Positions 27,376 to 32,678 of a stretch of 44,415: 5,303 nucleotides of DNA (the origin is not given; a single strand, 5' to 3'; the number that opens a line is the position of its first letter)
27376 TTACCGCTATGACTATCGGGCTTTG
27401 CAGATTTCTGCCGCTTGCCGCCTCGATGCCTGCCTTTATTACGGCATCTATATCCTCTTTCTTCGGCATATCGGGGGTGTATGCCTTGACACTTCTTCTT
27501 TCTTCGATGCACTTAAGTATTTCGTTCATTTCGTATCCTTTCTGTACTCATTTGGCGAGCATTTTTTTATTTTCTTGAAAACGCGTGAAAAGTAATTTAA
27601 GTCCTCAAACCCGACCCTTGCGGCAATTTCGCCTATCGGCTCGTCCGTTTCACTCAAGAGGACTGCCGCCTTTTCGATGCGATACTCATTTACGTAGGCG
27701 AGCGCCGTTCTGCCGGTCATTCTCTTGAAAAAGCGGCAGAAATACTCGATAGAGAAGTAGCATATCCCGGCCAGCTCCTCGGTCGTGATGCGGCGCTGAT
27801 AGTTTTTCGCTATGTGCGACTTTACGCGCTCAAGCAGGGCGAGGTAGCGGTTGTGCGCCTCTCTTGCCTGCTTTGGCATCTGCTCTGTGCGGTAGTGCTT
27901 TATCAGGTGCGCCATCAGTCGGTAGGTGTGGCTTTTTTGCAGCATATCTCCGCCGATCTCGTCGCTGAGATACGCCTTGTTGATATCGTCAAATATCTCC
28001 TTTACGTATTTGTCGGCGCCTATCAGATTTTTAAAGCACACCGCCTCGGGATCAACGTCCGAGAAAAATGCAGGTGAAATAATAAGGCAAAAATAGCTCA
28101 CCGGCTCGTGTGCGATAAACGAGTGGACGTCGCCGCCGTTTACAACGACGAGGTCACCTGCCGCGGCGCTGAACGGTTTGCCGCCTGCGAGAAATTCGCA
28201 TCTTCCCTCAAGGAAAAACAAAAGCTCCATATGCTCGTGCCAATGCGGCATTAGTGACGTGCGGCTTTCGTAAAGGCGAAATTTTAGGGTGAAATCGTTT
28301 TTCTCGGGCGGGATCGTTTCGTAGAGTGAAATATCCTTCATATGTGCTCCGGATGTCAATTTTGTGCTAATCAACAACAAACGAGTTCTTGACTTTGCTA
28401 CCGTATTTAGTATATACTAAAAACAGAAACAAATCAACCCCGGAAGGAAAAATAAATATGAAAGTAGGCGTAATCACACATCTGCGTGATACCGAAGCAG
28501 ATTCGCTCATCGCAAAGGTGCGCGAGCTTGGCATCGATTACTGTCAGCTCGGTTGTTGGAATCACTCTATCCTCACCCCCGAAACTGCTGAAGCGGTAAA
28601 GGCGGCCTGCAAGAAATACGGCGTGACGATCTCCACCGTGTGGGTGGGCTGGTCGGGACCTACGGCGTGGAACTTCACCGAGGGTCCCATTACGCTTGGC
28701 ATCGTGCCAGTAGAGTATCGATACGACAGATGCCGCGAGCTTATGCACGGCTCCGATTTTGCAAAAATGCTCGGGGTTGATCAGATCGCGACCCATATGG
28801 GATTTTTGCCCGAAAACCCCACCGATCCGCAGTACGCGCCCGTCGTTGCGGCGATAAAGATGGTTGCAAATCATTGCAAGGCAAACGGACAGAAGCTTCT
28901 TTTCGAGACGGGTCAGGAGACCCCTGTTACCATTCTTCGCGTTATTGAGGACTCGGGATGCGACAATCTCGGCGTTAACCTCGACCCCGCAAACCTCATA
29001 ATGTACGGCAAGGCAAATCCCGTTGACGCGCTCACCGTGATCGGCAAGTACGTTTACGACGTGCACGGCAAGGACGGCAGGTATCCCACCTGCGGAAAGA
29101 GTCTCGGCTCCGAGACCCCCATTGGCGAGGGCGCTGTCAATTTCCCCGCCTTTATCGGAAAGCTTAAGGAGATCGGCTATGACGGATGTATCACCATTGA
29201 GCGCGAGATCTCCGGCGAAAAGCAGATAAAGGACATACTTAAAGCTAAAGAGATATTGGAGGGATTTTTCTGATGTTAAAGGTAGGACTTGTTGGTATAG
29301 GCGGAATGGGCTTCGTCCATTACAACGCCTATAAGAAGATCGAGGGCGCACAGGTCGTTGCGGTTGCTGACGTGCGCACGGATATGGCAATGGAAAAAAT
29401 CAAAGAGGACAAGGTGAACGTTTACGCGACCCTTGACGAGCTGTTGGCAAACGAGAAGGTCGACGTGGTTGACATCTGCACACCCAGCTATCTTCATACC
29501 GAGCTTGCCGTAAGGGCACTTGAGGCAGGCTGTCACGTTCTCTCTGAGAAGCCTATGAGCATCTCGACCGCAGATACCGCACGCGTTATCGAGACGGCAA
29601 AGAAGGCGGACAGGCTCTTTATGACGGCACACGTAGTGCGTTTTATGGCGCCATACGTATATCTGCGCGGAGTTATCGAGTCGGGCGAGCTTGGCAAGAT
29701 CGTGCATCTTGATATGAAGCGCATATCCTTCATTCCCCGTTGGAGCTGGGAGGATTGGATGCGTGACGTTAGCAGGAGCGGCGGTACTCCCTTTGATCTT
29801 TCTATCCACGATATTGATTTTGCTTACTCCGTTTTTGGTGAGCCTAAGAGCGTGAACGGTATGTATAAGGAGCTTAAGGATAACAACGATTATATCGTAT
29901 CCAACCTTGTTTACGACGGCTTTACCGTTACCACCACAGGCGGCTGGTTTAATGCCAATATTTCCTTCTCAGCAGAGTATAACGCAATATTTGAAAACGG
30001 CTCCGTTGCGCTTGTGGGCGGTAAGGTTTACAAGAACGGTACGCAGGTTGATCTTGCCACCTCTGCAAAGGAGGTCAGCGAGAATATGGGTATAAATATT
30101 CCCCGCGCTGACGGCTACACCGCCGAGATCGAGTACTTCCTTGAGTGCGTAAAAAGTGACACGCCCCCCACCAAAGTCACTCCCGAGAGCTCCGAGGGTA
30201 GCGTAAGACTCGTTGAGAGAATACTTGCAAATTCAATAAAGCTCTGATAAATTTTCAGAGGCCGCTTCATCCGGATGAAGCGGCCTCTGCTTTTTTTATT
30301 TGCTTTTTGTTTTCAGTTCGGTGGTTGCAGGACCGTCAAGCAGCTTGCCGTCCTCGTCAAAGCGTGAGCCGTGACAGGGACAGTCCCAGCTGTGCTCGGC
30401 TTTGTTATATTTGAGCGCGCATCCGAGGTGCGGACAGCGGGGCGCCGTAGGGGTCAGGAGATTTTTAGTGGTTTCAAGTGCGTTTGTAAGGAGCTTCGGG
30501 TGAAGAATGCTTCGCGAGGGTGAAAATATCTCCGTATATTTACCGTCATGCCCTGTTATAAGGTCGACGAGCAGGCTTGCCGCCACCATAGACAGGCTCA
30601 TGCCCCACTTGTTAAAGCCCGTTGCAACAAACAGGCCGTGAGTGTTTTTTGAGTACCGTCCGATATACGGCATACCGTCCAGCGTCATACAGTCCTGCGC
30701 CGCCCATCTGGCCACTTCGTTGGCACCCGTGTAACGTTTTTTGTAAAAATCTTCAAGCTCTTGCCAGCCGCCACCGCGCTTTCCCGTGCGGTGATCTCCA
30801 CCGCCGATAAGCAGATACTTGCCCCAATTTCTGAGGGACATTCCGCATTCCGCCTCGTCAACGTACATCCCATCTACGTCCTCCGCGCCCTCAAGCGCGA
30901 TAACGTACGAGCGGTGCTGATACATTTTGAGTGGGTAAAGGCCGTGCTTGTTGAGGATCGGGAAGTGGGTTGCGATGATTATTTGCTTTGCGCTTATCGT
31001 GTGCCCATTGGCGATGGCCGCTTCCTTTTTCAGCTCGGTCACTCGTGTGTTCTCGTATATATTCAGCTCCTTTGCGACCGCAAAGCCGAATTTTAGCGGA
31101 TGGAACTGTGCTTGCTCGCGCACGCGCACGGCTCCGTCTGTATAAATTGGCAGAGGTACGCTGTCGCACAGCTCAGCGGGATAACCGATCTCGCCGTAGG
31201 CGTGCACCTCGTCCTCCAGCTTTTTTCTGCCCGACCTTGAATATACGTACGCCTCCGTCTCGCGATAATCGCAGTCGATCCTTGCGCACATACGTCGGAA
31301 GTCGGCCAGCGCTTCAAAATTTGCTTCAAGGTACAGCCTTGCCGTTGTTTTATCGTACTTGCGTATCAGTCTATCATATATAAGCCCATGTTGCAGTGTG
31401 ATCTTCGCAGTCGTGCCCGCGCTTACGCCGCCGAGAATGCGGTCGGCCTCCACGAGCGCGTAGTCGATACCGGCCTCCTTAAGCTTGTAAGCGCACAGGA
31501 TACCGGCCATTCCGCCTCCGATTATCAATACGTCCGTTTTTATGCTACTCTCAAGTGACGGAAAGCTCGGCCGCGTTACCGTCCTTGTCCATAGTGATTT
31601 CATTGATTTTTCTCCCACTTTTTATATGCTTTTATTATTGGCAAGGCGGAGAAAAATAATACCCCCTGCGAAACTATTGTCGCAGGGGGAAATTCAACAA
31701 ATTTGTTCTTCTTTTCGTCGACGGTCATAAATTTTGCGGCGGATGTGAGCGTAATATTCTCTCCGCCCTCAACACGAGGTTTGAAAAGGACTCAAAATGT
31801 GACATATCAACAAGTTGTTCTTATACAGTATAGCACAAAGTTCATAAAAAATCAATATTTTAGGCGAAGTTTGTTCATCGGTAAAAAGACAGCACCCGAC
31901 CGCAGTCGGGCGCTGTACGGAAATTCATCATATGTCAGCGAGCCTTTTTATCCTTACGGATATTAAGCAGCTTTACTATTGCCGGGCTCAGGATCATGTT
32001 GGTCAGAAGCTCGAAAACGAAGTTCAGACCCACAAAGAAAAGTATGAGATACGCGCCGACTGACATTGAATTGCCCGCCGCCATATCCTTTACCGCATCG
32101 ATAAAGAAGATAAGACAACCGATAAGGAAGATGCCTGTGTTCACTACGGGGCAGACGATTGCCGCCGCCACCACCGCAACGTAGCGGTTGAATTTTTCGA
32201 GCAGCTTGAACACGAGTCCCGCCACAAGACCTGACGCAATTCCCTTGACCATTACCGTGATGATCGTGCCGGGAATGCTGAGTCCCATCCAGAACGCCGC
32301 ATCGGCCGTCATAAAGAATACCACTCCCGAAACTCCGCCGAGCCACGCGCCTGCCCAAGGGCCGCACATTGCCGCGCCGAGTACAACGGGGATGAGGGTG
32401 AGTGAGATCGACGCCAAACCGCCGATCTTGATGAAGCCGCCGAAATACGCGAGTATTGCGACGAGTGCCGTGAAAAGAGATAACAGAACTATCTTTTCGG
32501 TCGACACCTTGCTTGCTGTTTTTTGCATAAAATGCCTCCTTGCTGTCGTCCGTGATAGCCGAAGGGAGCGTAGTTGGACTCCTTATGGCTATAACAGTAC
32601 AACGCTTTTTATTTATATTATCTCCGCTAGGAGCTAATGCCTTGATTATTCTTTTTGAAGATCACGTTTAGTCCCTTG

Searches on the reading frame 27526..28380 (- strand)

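Call 10: search_protein_families(library=pfam, proteins=[window:27526-28380:-], max_evalue=0.001)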
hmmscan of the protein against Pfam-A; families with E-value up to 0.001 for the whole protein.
window:27526-28380:- (284 aa): 5 families
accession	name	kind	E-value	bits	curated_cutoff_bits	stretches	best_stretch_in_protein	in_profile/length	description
PF12833.13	HTH_18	-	1.1e-21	77.4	33.6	1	208-281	6-79/80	Helix-turn-helix domain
PF00165.29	HTH_AraC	-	8.4e-18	64.5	26.6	2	245-281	7-42/42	Bacterial regulatory helix-turn-helix proteins, AraC family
PF02311.25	AraC_binding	-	1.7e-11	44.4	21.1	1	44-109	17-84/135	AraC-like ligand binding domain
PF07883.17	Cupin_2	-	1.1e-09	38.3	27.2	1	44-98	12-68/70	Cupin domain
PF05899.18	Cupin_3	-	0.00098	19.2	23.5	0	50-84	25-60/74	EutQ-like cupin domain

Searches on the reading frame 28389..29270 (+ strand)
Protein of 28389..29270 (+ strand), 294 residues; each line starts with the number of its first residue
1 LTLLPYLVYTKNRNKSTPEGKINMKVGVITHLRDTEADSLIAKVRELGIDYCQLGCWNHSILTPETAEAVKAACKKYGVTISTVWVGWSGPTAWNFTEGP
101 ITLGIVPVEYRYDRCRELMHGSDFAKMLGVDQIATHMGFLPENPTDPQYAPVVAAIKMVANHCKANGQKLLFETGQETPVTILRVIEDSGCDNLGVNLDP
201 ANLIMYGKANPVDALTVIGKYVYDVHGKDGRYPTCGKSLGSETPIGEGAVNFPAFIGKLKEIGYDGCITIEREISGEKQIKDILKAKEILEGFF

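Call 10: search_protein_families(library=pfam, proteins=[window:28389-29270:+], max_evalue=0.001)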
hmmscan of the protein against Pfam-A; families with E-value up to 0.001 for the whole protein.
window:28389-29270:+ (294 aa): 1 family
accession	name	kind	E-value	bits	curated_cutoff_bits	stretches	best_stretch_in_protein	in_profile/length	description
PF01261.30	AP_endonuc_2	-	2e-32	113.3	31.1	1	41-282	1-241/249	Xylose isomerase-like TIM barrel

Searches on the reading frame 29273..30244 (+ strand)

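Call 10: search_protein_families(library=pfam, proteins=[window:29273-30244:+], max_evalue=0.001)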
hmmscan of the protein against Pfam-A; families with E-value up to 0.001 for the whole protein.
window:29273-30244:+ (324 aa): 5 families
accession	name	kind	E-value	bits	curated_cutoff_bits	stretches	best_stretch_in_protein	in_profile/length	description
PF01408.29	GFO_IDH_MocA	-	1.1e-26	94.3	24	1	2-120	1-120/120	Oxidoreductase family, NAD-binding Rossmann fold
PF22725.1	GFO_IDH_MocA_C3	-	1.5e-14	54.5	27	1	129-243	2-121/124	GFO/IDH/MocA C-terminal domain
PF02894.22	GFO_IDH_MocA_C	-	1.2e-13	51.8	22.9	1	134-317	3-206/218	Oxidoreductase family, C-terminal alpha/beta domain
PF03447.22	NAD_binding_3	-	1.6e-05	26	24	1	21-114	19-111/116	Homoserine dehydrogenase, NAD binding domain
PF02629.25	CoA_binding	-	5.8e-05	24.2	22.3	1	3-87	5-88/97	CoA binding domain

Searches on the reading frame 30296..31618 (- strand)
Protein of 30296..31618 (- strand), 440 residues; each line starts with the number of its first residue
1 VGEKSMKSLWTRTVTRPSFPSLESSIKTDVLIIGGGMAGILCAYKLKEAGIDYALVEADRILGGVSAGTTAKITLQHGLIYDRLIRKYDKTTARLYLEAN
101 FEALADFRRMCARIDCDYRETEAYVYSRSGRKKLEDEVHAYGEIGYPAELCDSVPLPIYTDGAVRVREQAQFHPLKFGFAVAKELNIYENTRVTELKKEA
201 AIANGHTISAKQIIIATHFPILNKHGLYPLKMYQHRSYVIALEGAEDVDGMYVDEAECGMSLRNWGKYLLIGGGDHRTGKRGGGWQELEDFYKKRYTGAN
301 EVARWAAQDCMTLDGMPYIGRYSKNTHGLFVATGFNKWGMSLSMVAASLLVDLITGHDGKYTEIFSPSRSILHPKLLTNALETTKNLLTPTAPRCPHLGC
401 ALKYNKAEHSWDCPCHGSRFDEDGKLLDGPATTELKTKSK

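Call 10: search_protein_families(library=pfam, proteins=[window:30296-31618:-], max_evalue=0.001)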
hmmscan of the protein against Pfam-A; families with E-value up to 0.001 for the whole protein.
window:30296-31618:- (440 aa): 11 families
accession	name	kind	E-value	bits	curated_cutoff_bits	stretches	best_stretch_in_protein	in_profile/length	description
PF01266.30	DAO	-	1.4e-39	137.1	27.9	1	29-353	1-353/353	FAD dependent oxidoreductase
PF00355.32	Rieske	-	2.4e-09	37.4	20.3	1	392-437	40-86/88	Rieske [2Fe-2S] domain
PF13450.12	NAD_binding_8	-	3.1e-07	31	21.9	1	32-71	1-40/68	NAD(P)-binding Rossmann-like domain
PF12831.13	FAD_oxidored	-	1.1e-06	28.7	27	1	29-69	1-41/416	FAD dependent oxidoreductase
PF01593.30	Amino_oxidase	-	1.5e-06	28.3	19.8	0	37-64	1-28/443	Flavin containing amine oxidoreductase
PF00890.30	FAD_binding_2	-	3.9e-06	26.7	20.4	1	29-64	1-36/414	FAD binding domain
PF07992.20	Pyr_redox_2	-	1e-05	25.6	26.1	1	29-217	2-107/291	Pyridine nucleotide-disulphide oxidoreductase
PF01946.23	Thi4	-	2.2e-05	24.3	26.2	1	11-66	1-57/235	Thi4 family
PF13738.12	Pyr_redox_3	-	6.3e-05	22.8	30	0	31-61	1-32/305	Pyridine nucleotide-disulphide oxidoreductase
PF01494.25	FAD_binding_3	-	6.5e-05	22.7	22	1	27-59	1-33/349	FAD binding domain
PF03486.20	HI0933_like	-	0.00025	21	50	1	29-63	2-36/244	HI0933-like protein Rossmann domain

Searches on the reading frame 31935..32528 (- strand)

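Call 10: search_protein_families(library=pfam, proteins=[window:31935-32528:-], max_evalue=0.001)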
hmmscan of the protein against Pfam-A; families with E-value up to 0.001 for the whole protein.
window:31935-32528:- (197 aa): 2 families
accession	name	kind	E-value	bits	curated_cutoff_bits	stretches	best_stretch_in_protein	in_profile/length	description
PF12822.12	ECF_trnsprt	-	1.1e-15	58.6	30.7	1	12-185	2-169/169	ECF transporter, substrate-specific component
PF07155.17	ECF-ribofla_trS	-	0.00047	20.6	26.7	1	8-162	2-147/172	ECF-type riboflavin transporter, S component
